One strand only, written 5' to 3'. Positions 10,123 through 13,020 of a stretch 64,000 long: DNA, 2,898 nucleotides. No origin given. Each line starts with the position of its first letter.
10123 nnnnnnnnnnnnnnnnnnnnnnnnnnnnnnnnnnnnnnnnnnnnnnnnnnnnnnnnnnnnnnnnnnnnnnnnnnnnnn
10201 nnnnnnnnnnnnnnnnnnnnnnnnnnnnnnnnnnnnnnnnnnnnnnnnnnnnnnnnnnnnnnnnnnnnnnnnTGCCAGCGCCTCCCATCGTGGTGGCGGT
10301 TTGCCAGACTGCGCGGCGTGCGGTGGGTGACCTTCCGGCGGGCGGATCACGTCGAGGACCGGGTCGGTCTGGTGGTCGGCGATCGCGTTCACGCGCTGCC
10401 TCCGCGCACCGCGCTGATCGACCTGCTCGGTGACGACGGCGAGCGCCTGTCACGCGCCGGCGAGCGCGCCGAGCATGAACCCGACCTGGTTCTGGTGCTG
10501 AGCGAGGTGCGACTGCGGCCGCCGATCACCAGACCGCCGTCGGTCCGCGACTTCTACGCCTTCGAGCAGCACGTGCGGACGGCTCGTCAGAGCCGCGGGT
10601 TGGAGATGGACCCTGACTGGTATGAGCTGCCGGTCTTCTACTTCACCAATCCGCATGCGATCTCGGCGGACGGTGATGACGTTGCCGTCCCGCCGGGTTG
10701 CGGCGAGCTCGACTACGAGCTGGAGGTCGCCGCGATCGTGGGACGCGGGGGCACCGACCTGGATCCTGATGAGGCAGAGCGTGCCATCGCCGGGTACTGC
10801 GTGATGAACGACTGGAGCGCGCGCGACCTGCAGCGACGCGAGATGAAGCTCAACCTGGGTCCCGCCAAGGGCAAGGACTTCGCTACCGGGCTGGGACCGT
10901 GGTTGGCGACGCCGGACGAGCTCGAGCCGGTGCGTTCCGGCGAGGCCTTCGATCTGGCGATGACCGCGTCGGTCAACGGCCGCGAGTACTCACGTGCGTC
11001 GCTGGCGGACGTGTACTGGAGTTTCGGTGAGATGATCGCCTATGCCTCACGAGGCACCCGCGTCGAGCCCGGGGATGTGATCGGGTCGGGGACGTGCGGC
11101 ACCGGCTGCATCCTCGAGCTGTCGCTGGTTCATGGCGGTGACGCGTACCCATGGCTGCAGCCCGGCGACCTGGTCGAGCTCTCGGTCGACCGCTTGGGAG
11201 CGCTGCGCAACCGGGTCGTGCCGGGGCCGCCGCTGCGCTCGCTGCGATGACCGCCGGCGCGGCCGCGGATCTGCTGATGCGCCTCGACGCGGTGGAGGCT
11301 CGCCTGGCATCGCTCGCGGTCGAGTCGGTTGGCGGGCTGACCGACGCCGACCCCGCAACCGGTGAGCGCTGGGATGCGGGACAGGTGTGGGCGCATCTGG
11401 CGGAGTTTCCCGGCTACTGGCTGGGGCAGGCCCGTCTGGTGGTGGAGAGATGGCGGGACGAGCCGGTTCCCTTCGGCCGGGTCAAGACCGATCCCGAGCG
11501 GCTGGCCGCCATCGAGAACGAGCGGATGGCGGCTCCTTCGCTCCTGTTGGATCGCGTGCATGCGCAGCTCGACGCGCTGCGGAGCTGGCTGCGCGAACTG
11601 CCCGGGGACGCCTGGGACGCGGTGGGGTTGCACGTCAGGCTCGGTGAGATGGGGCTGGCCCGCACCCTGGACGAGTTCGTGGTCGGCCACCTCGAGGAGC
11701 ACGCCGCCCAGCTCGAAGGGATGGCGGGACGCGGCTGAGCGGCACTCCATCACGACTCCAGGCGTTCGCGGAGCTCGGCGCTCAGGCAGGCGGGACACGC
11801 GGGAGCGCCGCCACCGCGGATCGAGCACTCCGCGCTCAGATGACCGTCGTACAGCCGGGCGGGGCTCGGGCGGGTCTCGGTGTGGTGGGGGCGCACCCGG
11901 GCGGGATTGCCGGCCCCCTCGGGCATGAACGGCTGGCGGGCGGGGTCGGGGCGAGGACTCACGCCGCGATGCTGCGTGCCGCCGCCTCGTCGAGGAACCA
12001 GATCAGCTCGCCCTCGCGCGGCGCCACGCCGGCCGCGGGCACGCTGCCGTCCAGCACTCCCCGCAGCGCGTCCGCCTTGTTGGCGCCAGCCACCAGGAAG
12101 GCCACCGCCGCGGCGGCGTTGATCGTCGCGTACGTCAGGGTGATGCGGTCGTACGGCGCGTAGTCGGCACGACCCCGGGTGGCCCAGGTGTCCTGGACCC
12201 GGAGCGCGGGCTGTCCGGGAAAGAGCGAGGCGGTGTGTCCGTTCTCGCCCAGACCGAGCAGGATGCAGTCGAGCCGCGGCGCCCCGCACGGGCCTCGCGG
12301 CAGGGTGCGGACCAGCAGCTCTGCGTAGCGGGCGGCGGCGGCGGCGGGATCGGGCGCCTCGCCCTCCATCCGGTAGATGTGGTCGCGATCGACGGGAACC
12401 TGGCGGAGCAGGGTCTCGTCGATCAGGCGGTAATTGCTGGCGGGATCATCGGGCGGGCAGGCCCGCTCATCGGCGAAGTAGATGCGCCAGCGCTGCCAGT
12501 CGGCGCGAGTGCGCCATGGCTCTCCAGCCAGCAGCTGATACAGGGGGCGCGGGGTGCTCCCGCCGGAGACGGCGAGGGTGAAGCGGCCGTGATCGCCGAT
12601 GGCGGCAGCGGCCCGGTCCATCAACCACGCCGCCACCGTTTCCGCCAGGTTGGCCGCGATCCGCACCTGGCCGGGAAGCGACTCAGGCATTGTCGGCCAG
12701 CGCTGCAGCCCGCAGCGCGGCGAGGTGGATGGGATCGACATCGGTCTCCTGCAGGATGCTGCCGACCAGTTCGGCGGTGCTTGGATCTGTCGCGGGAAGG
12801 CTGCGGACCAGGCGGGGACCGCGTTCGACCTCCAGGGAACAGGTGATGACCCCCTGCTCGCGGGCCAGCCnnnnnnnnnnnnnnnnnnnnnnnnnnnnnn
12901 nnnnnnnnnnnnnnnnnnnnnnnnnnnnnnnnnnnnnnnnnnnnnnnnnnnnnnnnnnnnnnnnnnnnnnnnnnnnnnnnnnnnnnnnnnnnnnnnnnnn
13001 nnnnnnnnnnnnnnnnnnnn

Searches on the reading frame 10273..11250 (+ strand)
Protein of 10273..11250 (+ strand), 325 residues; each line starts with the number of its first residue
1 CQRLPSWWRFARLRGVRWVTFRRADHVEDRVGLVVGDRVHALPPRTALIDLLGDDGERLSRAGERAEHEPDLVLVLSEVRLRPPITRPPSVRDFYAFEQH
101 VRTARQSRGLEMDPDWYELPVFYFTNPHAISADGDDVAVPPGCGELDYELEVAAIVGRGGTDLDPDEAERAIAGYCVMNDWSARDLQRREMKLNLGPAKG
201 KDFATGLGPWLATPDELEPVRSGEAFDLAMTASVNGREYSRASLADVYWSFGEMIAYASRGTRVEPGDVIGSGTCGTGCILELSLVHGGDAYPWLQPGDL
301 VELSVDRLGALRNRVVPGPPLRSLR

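Call 19: search_protein_families(library=pfam, proteins=[window:10273-11250:+], max_evalue=0.001)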
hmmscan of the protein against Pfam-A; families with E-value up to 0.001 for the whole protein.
window:10273-11250:+ (325 aa): 1 family
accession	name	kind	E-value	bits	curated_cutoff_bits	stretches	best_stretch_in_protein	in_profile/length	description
PF01557.24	FAA_hydrolase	-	1e-58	199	23.9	1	91-316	3-214/214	Fumarylacetoacetate (FAA) hydrolase C-terminal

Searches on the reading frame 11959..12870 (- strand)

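Call 19: search_protein_families(library=pfam, proteins=[window:11959-12870:-], max_evalue=0.001)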
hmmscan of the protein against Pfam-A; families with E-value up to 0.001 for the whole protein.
window:11959-12870:- (303 aa): 1 family
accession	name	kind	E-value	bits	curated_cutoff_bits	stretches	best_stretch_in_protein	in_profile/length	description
PF01182.26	Glucosamine_iso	-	7.1e-68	229.2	27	1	73-291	4-225/225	Glucosamine-6-phosphate isomerases/6-phosphogluconolactonase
